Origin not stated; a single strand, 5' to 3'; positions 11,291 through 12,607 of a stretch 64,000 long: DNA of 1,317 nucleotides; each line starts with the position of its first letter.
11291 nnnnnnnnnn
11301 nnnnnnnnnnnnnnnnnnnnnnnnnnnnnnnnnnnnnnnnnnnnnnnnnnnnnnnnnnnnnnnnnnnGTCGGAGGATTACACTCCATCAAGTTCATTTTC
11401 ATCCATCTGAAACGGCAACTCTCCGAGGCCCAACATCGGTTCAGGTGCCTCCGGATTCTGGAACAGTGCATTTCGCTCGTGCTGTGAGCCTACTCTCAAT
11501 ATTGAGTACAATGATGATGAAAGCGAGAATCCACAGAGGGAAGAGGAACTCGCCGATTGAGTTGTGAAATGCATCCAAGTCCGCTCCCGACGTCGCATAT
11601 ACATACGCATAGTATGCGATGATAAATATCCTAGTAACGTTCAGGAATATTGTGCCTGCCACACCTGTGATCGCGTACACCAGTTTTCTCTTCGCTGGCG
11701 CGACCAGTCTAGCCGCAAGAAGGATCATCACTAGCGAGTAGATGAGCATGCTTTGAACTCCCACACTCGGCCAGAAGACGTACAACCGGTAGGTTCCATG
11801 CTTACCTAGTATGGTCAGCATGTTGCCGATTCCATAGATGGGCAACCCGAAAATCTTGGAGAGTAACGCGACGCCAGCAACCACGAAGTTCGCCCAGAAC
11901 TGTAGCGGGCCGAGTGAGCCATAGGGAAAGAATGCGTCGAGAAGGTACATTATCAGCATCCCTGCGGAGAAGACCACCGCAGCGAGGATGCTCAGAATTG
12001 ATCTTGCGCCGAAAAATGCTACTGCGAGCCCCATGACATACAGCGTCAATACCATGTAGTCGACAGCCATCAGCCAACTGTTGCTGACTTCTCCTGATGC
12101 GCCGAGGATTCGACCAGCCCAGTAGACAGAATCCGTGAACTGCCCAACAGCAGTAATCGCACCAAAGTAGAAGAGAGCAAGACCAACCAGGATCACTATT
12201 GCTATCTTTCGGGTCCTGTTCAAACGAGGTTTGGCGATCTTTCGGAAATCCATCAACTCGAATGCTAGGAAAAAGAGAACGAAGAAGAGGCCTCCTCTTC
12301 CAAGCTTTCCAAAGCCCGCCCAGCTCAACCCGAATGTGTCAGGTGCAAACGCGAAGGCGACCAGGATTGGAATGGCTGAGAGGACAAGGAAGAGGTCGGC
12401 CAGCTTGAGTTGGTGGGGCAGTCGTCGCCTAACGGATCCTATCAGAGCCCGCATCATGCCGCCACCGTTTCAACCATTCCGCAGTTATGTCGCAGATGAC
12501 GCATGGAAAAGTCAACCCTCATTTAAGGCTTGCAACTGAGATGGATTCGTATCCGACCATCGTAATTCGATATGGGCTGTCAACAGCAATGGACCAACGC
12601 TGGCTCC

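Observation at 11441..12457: Archaeosortase-family protein with Ser in place of the catalytic Cys, embedded in a surface-protein/GT-C island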

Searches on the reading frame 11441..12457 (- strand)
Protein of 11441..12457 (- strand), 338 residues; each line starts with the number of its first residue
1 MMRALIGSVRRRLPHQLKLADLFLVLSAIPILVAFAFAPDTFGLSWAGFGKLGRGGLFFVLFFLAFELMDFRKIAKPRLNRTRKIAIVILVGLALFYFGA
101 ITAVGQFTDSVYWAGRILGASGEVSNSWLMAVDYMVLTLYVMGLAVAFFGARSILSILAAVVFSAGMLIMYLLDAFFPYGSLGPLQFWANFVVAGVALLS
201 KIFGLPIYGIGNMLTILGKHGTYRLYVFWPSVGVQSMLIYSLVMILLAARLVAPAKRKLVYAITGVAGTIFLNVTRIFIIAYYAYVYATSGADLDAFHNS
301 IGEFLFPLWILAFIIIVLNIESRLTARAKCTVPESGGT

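Call 4: search_protein_families(library=ncbifam, proteins=[window:11441-12457:-], max_evalue=10)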
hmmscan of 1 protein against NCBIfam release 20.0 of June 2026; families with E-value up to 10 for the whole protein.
window:11441-12457:- (338 aa): 5 families
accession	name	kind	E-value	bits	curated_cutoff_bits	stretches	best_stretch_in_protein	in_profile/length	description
TIGR04297.1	thauma_sortase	exception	3.3e-43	148.3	250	1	26-324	6-293/307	thaumarchaeosortase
TIGR04178.1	exo_archaeo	signature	2.3e-10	40.6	23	1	227-321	3-95/97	exosortase/archaeosortase family protein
TIGR03762.1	archaeo_artC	exception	8e-05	22.6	100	1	142-320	93-273/274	archaeosortase C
TIGR04175.1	archaeo_artD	exception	0.36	10.8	125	1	238-318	65-141/150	archaeosortase D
TIGR04152.1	exosort_VPLPA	exception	0.39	9.7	400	1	130-320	63-245/486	VPLPA-CTERM-specific exosortase XrtD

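Call 5: search_protein_families(library=pfam, proteins=[window:11441-12457:-], max_evalue=10)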
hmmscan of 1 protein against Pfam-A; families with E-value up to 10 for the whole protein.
window:11441-12457:- (338 aa): 1 family
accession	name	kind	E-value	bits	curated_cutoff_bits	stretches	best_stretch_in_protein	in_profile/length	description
PF09721.15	Exosortase_EpsH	-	6.7e-06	26.1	25.7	1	58-316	29-250/254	Transmembrane exosortase (Exosortase_EpsH)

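Call 9: find_homologous_proteins(query=window:11441-12457:-, max_evalue=0.001)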
Query window:11441-12457:- (338 aa): 209 proteins with E <= 0.001 among 8000 candidates; the best 120 are listed.
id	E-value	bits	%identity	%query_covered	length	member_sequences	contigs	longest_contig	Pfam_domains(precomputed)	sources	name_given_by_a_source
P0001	1.7e-209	713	100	100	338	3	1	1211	PF09721.16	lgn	-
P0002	2.4e-200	683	95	100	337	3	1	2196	PF09721.16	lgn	-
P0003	2.9e-199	679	95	100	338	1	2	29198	PF09721.16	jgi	jgi:thaumarchaeosortase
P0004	7.8e-199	678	94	100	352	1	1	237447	PF09721.16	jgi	jgi:thaumarchaeosortase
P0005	1.7e-198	677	95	100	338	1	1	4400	PF09721.16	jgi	jgi:thaumarchaeosortase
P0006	4.1e-198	676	95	100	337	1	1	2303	PF09721.16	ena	-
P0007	6.2e-198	675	94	100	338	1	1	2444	PF09721.16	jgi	jgi:thaumarchaeosortase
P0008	1.5e-197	674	94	100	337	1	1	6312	PF09721.16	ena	-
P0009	4.3e-197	672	94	100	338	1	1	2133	PF09721.16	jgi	jgi:thaumarchaeosortase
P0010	7.1e-197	672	93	100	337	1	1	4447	PF09721.16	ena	-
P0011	7.8e-197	671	93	100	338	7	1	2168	PF09721.16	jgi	jgi:thaumarchaeosortase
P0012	9.4e-197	671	94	100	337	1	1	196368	PF09721.16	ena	-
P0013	1.7e-196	670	93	100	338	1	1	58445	PF09721.16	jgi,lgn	jgi:thaumarchaeosortase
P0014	4.8e-196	669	93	100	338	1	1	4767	PF09721.16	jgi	jgi:thaumarchaeosortase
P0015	7.0e-196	668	93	100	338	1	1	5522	PF09721.16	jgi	jgi:thaumarchaeosortase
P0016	2.8e-195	666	93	100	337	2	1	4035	PF09721.16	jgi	-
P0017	4.0e-195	666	93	100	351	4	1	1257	PF09721.16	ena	-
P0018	7.5e-194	662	92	100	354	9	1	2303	PF09721.16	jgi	-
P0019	2.1e-191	654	91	100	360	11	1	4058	PF09721.16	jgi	jgi:thaumarchaeosortase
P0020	3.5e-182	623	88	97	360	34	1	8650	PF09721.16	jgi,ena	-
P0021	1.9e-180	617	85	99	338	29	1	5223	PF09721.16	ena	-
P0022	3.9e-179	613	84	99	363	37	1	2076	PF09721.16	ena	-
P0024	4.4e-176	603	81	99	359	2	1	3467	PF09721.16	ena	-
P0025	5.9e-173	593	83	97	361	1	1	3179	PF09721.16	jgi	jgi:thaumarchaeosortase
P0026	1.5e-172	592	82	97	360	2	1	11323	PF09721.16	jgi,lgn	jgi:thaumarchaeosortase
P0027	1.5e-171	588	82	99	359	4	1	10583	PF09721.16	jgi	jgi:thaumarchaeosortase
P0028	7.3e-170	583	80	100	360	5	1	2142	PF09721.16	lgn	-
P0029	3.4e-168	577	82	94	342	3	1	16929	PF09721.16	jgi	jgi:thaumarchaeosortase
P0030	2.1e-166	571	81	100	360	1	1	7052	PF09721.16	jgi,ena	-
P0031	1.0e-165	569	79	99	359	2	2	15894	PF09721.16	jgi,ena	-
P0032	4.4e-162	557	77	100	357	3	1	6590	PF09721.16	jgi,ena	-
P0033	9.4e-162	556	77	100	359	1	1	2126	PF09721.16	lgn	-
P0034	3.9e-161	554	80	93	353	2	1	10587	PF09721.16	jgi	jgi:thaumarchaeosortase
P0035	5.1e-161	554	79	95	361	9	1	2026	PF09721.16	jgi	jgi:thaumarchaeosortase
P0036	1.1e-158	546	79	97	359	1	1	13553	PF09721.16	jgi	jgi:thaumarchaeosortase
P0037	2.9e-158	545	74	99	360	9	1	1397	PF09721.16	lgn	-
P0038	1.5e-157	542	76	97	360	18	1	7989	PF09721.16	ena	-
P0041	4.2e-155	534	73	99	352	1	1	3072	PF09721.16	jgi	-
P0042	2.2e-154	532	77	96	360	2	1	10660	PF09721.16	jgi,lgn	-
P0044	1.6e-153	529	72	100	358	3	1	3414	PF09721.16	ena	-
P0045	3.0e-152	525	71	99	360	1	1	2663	PF09721.16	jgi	jgi:thaumarchaeosortase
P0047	1.0e-151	523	74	97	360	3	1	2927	PF09721.16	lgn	-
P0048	1.1e-151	523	74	99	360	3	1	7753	PF09721.16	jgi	-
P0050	2.3e-150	519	73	97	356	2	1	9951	PF09721.16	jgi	jgi:thaumarchaeosortase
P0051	1.7e-149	516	72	99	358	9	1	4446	PF09721.16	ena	-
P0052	5.0e-149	514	73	99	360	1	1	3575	PF09721.16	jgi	jgi:thaumarchaeosortase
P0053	2.5e-147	509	72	100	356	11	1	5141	PF09721.16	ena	-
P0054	3.1e-147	508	71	99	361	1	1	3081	PF09721.16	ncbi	-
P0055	5.9e-146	504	72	99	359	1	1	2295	PF09721.16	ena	-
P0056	3.4e-145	502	77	93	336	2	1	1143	PF09721.16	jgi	jgi:thaumarchaeosortase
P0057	1.4e-144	500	69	99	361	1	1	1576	PF09721.16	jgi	jgi:thaumarchaeosortase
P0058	1.3e-142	493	68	99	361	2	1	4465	PF09721.16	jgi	jgi:thaumarchaeosortase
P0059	1.6e-142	493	68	99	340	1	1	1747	PF09721.16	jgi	jgi:thaumarchaeosortase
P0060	1.8e-142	493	68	99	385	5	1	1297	PF09721.16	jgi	jgi:thaumarchaeosortase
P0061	1.9e-142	493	71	95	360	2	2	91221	PF09721.16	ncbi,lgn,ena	-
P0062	2.6e-142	492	69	98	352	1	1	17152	PF09721.16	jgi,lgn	jgi:thaumarchaeosortase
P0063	2.7e-142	492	68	97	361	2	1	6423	PF09721.16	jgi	jgi:thaumarchaeosortase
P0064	2.7e-142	492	70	94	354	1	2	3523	PF09721.16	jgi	jgi:thaumarchaeosortase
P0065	1.3e-141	490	71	95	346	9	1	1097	PF09721.16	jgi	jgi:thaumarchaeosortase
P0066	4.2e-141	488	69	97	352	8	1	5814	PF09721.16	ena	-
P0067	4.4e-141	488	68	98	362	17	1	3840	PF09721.16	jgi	-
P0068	4.3e-136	472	73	88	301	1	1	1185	PF09721.16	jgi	-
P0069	3.3e-134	466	66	99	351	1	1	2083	PF09721.16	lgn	-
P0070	9.5e-133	461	64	99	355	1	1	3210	PF09721.16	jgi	jgi:thaumarchaeosortase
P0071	6.5e-132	458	64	100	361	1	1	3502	PF09721.16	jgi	jgi:thaumarchaeosortase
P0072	1.5e-131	457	67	95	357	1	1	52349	PF09721.16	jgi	jgi:thaumarchaeosortase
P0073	1.6e-131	457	64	99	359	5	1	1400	PF09721.16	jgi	jgi:thaumarchaeosortase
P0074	2.0e-131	456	67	96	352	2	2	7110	PF09721.16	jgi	jgi:thaumarchaeosortase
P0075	1.1e-130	454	66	95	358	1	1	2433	PF09721.16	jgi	jgi:thaumarchaeosortase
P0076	1.3e-130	454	65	97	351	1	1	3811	PF09721.16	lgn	-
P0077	2.3e-130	453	66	95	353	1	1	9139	PF09721.16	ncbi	-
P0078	4.2e-129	449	66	93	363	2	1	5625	PF09721.16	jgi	jgi:thaumarchaeosortase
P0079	3.3e-127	443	63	98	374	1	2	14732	PF09721.16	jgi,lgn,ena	-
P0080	1.5e-126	440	63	95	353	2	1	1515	PF09721.16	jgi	-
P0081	1.5e-126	440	62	99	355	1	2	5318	PF09721.16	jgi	jgi:thaumarchaeosortase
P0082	2.3e-126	440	63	95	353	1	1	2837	PF09721.16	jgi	jgi:thaumarchaeosortase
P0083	2.9e-126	439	61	99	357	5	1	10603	PF09721.16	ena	-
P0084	5.1e-126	439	63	96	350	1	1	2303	PF09721.16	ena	-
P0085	3.7e-125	436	62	98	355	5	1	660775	PF09721.16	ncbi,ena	-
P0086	5.5e-125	435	64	94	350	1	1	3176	PF09721.16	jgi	jgi:thaumarchaeosortase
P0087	5.6e-125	435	64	94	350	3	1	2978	PF09721.16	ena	-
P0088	1.3e-124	434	62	97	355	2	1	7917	PF09721.16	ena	-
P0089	4.4e-124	432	64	94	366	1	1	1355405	PF09721.16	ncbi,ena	-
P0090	2.6e-123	430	63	97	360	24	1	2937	PF09721.16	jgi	jgi:thaumarchaeosortase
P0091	2.6e-123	430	64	93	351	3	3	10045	PF09721.16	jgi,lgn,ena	-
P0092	2.7e-123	430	70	83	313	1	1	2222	PF09721.16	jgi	jgi:thaumarchaeosortase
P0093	4.2e-122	426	60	95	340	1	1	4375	PF09721.16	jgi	jgi:thaumarchaeosortase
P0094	7.0e-122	425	60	96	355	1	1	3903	PF09721.16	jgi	jgi:thaumarchaeosortase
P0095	8.7e-122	425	58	99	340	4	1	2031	PF09721.16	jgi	jgi:thaumarchaeosortase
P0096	2.6e-121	423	62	96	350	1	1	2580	PF09721.16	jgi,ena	-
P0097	1.6e-119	417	62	94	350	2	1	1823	PF09721.16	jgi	-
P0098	1.9e-119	417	61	95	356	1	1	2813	PF09721.16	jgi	jgi:thaumarchaeosortase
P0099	6.0e-119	415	60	96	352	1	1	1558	PF09721.16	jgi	jgi:thaumarchaeosortase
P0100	6.3e-119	415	57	100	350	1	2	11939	PF09721.16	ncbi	-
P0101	1.1e-118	415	59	97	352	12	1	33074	PF09721.16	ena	-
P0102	2.2e-118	414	57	100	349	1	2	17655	PF09721.16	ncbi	-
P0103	5.5e-117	409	61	86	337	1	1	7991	PF09721.16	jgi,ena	-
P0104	1.4e-116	408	60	94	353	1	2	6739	PF09721.16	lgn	-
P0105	4.9e-116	406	57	97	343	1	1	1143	PF09721.16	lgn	-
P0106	5.9e-116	406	60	97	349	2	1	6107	PF09721.16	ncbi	-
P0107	6.7e-115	402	56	95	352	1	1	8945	PF09721.16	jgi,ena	-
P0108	7.7e-115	402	60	93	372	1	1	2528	PF09721.16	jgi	jgi:thaumarchaeosortase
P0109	8.9e-115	402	56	95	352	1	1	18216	PF09721.16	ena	-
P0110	1.2e-114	401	56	95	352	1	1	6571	PF09721.16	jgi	-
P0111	1.5e-114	401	59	96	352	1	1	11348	PF09721.16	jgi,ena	-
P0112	7.9e-114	399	56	99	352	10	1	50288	PF09721.16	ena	-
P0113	7.4e-113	395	58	96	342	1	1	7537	PF09721.16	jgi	jgi:thaumarchaeosortase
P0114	1.3e-112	395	59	92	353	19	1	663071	PF09721.16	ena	-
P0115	1.7e-112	394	59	92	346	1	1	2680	PF09721.16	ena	-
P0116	2.6e-112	394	59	94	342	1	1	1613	PF09721.16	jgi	jgi:thaumarchaeosortase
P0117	2.9e-112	393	57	97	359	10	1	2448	PF09721.16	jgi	-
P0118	1.3e-111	391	59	92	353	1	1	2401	PF09721.16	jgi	-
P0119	2.5e-111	390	59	93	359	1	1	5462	PF09721.16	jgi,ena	-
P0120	4.1e-111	390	56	94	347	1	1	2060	PF09721.16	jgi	-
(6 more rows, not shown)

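Call 20: search_solved_structures(query=window:11441-12457:-, max_evalue=10)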
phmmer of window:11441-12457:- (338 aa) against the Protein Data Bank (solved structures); distinct sequences matched with E-value up to 10: 0.

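Call 29: find_related_loci(query=A2, collection=genome_contigs, flank=10000)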
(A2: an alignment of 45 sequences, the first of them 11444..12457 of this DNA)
Query A2 (338 aa) in genome_contigs; peptide patterns used: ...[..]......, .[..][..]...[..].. (x = any residue, [..] = any of these).
235 stretches matched a pattern; 198 encode a relative of the query (tblastn E <= 1e-3); the best 80 are kept; 80 distinct loci.
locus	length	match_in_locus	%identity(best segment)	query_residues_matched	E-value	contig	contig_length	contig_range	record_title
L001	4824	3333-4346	93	1-338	0e+0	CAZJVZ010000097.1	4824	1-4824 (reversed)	MAG TPA_asm: uncultured Candidatus Bathyarchaeia archaeon isolate SRP098346_co1_361 genome assembly, contig: NODE_26761_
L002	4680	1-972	86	15-335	3e-178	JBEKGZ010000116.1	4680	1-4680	MAG: Candidatus Bathyarchaeia archaeon isolate SPRUCE 265 SPRUCE_265_116, whole genome shotgun sequence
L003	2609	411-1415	76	1-336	2e-157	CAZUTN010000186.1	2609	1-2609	MAG TPA_asm: uncultured Candidatus Bathyarchaeia archaeon isolate binchicken_co252_10 genome assembly, contig: NODE_4391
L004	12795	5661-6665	67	1-335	2e-145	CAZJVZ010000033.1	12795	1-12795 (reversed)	MAG TPA_asm: uncultured Candidatus Bathyarchaeia archaeon isolate SRP098346_co1_361 genome assembly, contig: NODE_5832_l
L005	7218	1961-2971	69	2-338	7e-143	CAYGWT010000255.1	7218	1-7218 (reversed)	MAG TPA_asm: uncultured Candidatus Bathyarchaeia archaeon isolate ERP119294_co2_100 genome assembly, contig: k141_612843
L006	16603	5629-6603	71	16-337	2e-139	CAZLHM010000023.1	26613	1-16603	MAG TPA_asm: uncultured Candidatus Bathyarchaeia archaeon isolate SRP231805_co2_24 genome assembly, contig: NODE_789_len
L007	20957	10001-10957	63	16-334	4e-120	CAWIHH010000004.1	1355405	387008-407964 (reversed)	MAG: Candidatus Bathyarchaeota archaeon isolate MFD03726.bin.2.69 genome assembly, contig: contig_29676, whole genome sh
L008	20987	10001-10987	58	5-338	6e-107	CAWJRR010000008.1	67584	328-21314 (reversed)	MAG: Candidatus Bathyarchaeota archaeon isolate MFD03726.bin.2.72 genome assembly, contig: contig_49596, whole genome sh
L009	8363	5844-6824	57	2-330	2e-105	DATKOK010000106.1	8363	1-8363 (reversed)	MAG TPA_asm: Candidatus Methylomirabilota bacterium isolate SMAG_U14762 k141_4361332, whole genome shotgun sequence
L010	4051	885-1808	58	21-329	3e-101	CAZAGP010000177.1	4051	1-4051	MAG TPA_asm: uncultured Candidatus Bathyarchaeia archaeon isolate SRP140028_co1_409 genome assembly, contig: k141_503581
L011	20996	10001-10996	53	21-325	8e-92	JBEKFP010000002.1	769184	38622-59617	MAG: Candidatus Bathyarchaeia archaeon isolate SPRUCE 232 SPRUCE_232_2, whole genome shotgun sequence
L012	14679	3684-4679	53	21-325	3e-91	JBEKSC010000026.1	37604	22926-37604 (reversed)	MAG: Candidatus Bathyarchaeia archaeon isolate SPRUCE 525 SPRUCE_525_26, whole genome shotgun sequence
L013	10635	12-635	60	144-337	2e-76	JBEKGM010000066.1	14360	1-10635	MAG: Candidatus Bathyarchaeia archaeon isolate SPRUCE 253 SPRUCE_253_66, whole genome shotgun sequence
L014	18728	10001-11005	73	1-335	1e-143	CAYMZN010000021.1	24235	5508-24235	MAG TPA_asm: uncultured Candidatus Bathyarchaeia archaeon isolate SRP231805_co3_314 genome assembly, contig: NODE_965_le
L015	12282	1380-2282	35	24-335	9e-47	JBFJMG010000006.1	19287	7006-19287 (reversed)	MAG: Nitrosopumilaceae archaeon isolate Mix_sand17.2022.03.Z.11 k141_1964642_length_19287_cov_13.6321, whole genome shot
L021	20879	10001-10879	35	32-335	2e-45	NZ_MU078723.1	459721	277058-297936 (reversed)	Nitrosopumilus sp. b1 155, whole genome shotgun sequence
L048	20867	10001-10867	35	24-323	2e-43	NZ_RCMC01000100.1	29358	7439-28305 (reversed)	Candidatus Nitrosotalea sp. FS scaffold21, whole genome shotgun sequence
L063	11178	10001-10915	33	24-337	4e-42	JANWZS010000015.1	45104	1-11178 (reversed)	MAG: Candidatus Nitrosocaldus sp. isolate SKYG19 NODE_15_length_45104_cov_4.308037, whole genome shotgun sequence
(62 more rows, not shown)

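Call 35: search_protein_representatives(alignment_id=A2)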
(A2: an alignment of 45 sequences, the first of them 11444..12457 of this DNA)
Query: 45 sequences, 355 profile positions. Proteins with E-value up to 0.001 (for the whole library): 290; up to 1e-10: 182; up to 1e-30: 51. The best 150 are listed.
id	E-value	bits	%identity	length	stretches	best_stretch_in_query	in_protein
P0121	1.2e-156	537.4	-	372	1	12-349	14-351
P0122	7.2e-135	465.8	-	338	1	13-344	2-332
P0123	2.2e-85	303.0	-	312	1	35-329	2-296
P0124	1.1e-84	300.6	-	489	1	19-329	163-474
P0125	6.8e-72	258.6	-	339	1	12-329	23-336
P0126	8.1e-69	248.5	-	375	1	7-337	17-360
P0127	1.6e-62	227.8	-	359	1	8-340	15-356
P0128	2.9e-61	223.6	-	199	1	200-341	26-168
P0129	1.7e-60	221.1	-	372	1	4-333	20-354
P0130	2.9e-60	220.4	-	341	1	17-337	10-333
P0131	4.8e-60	219.6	-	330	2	210-329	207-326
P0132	2.7e-59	217.2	-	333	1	8-328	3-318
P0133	6.3e-59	216.0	-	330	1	13-328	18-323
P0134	3.5e-58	213.5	-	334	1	11-323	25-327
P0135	8.7e-56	205.6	-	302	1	40-325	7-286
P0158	4.3e-37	144.1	-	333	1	22-327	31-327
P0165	1.9e-34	135.4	-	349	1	24-330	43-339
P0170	2.6e-31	125.1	-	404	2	14-263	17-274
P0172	1.5e-30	122.6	-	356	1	14-317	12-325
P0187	1.5e-27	112.8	-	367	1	21-341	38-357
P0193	2.6e-25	105.4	-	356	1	21-329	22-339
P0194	4.3e-25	104.7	-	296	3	109-263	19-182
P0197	1.4e-24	103.0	-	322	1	22-320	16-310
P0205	1.3e-22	96.5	-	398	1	56-340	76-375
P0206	1.5e-22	96.3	-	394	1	41-330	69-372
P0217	6.2e-21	91.0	-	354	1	21-321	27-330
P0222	1.5e-19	86.4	-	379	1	24-317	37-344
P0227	7.5e-19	84.1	-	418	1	26-332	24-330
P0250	2.3e-16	76.0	-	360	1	20-324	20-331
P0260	6.0e-15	71.3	-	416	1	21-318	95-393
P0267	3.4e-14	68.8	-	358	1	16-321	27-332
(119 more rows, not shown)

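Call 37: predict_structure(alignment_id=A2)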
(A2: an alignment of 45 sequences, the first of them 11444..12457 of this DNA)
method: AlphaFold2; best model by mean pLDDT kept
length: 338 residues; sequences in the alignment: 45
mean_pLDDT: 83.1   pTM: 0.79
mean pLDDT of the five models: 83.1, 81.7, 80.9, 80.1, 79.3
residues with pLDDT >= 90: 159; 70-90: 123; 50-70: 32; < 50: 24
segments of 3 or more residues with pLDDT < 50: 1-15, 45-50, 336-338
pLDDT, mean of each block of 10 residues (from residue 1): 43 57 94 90 50 80 84 72 95 97 91 89 73 95 93 89 92 81 79 93 93 90 82 78 92 91 94 91 90 78 79 91 82 51
secondary structure, 60 per line:
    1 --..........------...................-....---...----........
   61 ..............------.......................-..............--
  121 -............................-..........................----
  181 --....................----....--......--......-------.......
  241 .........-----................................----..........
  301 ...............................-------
elements in order: H3-12 H19-37 H39-42 H53-74 H81-103 H105-118 H122-149 H151-176 H183-202 E207-210 E213-218 E221-226 H234-249 H255-286 H291-331
